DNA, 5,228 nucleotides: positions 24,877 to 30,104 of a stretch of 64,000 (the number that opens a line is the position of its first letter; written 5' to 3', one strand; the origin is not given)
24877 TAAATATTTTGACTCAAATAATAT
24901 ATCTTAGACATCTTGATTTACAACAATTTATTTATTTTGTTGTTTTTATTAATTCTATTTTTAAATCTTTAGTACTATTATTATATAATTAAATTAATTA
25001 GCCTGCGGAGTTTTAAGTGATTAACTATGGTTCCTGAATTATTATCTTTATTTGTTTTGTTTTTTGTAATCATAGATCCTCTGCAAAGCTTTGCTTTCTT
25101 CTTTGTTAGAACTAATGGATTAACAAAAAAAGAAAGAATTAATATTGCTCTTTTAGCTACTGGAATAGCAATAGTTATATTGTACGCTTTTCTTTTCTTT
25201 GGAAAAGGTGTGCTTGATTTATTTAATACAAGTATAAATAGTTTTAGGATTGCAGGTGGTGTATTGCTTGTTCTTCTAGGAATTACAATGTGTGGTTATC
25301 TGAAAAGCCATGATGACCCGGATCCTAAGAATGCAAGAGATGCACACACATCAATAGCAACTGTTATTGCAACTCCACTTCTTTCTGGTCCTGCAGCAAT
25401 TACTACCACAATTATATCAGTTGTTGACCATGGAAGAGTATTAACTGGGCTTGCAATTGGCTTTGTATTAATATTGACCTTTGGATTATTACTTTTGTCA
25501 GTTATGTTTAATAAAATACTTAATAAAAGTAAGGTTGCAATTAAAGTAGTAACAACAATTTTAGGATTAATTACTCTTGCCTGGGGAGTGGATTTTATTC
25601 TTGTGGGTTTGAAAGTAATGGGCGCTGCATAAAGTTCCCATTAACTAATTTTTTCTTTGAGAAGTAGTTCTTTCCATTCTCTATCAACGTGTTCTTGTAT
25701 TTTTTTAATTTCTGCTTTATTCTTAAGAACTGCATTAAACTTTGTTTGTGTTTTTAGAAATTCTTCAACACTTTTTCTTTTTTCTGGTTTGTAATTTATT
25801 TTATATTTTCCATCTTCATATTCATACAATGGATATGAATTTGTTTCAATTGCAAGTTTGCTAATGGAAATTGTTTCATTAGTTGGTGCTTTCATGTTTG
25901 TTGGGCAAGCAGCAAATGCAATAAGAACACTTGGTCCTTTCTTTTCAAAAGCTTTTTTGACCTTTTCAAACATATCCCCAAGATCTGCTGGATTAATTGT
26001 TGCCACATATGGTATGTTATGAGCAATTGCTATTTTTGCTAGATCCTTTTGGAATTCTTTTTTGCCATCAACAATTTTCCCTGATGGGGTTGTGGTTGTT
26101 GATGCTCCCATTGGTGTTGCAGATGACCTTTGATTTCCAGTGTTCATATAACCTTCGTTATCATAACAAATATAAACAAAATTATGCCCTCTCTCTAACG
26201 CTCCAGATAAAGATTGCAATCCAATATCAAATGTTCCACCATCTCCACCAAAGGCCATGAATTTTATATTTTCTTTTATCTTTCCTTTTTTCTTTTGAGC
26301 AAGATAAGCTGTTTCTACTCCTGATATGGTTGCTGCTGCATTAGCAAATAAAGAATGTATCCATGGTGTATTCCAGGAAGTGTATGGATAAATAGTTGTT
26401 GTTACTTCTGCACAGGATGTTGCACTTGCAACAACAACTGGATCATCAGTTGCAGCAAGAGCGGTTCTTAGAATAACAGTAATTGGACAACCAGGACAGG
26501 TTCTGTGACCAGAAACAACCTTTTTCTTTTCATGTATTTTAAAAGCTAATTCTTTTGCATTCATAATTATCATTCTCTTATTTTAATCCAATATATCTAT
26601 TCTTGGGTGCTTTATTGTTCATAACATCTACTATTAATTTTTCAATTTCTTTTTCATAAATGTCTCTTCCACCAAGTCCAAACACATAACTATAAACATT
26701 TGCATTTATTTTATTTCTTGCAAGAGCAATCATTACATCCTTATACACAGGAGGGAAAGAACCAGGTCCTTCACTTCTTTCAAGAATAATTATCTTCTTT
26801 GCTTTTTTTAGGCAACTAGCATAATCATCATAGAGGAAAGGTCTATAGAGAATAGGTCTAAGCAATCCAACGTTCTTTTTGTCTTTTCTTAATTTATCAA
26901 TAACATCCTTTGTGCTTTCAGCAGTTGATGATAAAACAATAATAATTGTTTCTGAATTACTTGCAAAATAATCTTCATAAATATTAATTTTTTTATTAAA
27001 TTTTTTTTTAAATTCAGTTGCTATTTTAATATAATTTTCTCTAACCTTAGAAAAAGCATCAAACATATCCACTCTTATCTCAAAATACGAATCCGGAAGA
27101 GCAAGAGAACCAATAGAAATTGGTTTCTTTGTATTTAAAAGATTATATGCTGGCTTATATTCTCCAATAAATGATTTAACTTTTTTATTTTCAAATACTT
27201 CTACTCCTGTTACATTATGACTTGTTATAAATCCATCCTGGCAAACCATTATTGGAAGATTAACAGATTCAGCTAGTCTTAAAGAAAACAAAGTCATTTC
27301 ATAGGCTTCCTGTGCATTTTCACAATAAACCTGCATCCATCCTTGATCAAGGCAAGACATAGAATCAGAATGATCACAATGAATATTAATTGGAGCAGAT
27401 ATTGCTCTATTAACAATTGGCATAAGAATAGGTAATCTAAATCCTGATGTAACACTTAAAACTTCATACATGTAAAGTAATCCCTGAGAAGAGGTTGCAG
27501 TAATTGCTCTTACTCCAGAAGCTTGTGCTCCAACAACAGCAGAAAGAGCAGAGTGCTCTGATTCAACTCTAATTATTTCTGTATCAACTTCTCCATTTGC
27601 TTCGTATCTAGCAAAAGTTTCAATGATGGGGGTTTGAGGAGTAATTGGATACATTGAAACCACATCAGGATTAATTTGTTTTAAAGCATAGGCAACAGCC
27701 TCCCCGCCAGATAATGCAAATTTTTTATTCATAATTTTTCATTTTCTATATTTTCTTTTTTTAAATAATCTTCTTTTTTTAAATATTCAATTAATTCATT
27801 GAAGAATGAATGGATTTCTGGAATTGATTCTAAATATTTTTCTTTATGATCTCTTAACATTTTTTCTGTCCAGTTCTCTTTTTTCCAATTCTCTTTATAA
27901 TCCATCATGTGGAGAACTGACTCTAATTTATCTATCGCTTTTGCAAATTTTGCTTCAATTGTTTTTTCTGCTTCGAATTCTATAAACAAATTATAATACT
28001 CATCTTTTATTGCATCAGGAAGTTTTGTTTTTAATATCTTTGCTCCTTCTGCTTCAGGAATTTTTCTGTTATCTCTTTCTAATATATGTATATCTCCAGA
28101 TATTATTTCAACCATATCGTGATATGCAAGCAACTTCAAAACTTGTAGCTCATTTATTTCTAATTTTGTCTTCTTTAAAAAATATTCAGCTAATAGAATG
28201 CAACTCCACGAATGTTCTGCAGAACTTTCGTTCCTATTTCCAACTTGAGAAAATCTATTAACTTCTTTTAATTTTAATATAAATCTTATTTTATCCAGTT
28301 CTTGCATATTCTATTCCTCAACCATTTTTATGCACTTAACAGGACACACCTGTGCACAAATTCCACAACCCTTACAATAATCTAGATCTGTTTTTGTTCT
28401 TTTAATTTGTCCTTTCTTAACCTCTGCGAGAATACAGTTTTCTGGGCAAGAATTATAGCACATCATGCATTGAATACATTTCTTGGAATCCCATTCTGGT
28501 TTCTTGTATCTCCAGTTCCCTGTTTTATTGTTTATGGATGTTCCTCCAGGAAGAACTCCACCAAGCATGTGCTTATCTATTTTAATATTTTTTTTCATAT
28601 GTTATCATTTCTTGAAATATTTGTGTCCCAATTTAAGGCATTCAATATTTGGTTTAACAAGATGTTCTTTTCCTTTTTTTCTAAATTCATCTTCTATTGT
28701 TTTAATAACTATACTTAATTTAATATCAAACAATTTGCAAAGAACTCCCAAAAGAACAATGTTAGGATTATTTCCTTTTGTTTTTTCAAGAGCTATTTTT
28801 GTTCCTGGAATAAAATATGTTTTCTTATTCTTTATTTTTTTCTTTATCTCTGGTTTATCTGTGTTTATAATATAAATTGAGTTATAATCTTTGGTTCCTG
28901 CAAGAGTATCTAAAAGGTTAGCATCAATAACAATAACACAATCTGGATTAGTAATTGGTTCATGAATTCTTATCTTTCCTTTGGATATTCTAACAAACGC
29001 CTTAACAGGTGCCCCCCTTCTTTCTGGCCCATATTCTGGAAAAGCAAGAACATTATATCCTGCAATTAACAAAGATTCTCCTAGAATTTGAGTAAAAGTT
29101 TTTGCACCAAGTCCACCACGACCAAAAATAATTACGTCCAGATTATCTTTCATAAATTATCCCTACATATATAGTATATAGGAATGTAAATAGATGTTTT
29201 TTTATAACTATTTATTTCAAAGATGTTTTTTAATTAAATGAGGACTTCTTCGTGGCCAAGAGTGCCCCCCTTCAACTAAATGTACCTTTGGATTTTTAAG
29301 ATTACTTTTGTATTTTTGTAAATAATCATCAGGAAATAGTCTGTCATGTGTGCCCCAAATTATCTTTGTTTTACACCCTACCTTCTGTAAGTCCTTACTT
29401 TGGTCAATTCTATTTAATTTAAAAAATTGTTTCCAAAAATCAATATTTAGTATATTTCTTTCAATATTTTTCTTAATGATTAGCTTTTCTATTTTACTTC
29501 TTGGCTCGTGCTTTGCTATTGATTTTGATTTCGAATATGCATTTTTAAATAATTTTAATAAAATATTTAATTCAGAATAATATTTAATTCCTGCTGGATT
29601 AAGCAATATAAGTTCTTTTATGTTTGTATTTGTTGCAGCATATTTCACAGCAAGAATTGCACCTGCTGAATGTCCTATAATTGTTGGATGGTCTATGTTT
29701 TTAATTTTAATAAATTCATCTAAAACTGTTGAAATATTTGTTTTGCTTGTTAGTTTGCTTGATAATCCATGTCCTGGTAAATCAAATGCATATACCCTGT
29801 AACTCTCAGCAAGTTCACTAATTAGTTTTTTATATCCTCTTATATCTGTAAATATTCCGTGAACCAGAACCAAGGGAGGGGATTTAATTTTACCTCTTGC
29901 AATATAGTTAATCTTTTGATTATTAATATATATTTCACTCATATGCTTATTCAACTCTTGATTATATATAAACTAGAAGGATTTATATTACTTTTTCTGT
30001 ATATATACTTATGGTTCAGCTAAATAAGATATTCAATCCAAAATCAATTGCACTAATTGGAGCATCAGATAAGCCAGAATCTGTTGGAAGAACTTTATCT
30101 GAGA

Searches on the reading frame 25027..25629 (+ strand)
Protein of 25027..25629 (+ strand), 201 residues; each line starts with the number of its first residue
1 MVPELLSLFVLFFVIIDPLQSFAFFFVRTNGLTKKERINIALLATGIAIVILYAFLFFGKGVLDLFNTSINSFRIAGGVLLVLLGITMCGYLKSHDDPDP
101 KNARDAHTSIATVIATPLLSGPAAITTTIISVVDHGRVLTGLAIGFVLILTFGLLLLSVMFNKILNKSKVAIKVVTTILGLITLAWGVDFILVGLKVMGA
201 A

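Call 16: search_protein_families(library=pfam, proteins=[window:25027-25629:+], max_evalue=0.001)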
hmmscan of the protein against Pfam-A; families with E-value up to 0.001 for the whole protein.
window:25027-25629:+ (201 aa): 1 family
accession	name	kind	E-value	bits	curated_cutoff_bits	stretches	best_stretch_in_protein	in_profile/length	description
PF01914.23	MarC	-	3e-33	115.4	23.9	1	5-197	4-201/203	MarC family integral membrane protein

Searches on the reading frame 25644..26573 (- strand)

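Call 16: search_protein_families(library=pfam, proteins=[window:25644-26573:-], max_evalue=0.001)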
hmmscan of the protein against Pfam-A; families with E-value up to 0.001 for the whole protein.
window:25644-26573:- (310 aa): 1 family
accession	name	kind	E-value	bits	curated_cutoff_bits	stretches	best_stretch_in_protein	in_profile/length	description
PF02775.26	TPP_enzyme_C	-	8.7e-23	81.2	21.9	1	59-217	13-149/151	Thiamine pyrophosphate enzyme, C-terminal TPP binding domain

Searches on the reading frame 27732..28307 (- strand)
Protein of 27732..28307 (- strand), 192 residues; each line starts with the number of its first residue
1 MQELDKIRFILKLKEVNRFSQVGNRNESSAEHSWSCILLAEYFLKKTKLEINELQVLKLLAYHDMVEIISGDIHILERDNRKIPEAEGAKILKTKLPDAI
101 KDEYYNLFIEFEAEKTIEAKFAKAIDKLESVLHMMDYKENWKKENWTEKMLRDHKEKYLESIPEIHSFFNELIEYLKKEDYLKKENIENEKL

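Call 16: search_protein_families(library=pfam, proteins=[window:27732-28307:-], max_evalue=0.001)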
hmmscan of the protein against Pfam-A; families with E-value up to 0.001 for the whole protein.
window:27732-28307:- (192 aa): 3 families
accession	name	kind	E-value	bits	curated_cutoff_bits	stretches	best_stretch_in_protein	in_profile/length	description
PF13023.12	HD_3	-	2.1e-28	99.7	22.5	1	12-165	3-164/165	HD domain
PF12917.13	YfbR-like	-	7e-11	42.6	25.9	1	9-173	5-179/182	5'-deoxynucleotidase YfbR-like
PF01966.28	HD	-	2.4e-06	28.3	22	1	30-129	2-114/116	HD domain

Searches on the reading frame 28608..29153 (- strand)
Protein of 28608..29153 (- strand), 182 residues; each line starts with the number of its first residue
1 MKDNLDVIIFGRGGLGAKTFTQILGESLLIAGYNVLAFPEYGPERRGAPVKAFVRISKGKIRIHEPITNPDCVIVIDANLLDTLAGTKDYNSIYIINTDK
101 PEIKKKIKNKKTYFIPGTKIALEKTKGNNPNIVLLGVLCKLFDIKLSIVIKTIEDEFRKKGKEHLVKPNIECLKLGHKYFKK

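Call 46: search_protein_families(library=pfam, proteins=[window:28608-29153:-], max_evalue=0.001)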
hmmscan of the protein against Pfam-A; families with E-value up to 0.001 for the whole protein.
window:28608-29153:- (182 aa): 1 family
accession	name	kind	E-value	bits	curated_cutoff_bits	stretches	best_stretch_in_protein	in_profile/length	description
PF01558.24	POR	-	1e-33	117.3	27.4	1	13-177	1-172/173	Pyruvate ferredoxin/flavodoxin oxidoreductase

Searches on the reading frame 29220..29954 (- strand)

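Call 16: search_protein_families(library=pfam, proteins=[window:29220-29954:-], max_evalue=0.001)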
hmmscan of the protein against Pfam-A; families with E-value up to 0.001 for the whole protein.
window:29220-29954:- (245 aa): 5 families
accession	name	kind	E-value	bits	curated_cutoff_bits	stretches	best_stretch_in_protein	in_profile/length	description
PF00561.26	Abhydrolase_1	-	1.6e-24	87.4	25.8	1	26-128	1-108/245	alpha/beta hydrolase fold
PF12697.13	Abhydrolase_6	-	2.1e-14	55.1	26.3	1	28-234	1-206/217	Alpha/beta hydrolase family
PF12146.15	Hydrolase_4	-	1.1e-13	51.5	27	1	28-218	7-216/239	Serine aminopeptidase, S33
PF12695.13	Abhydrolase_5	-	4.4e-08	33.5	27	1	28-119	2-88/164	Alpha/beta hydrolase family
PF00975.26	Thioesterase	-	1.9e-05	25.4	26.4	1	27-107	2-85/226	Thioesterase domain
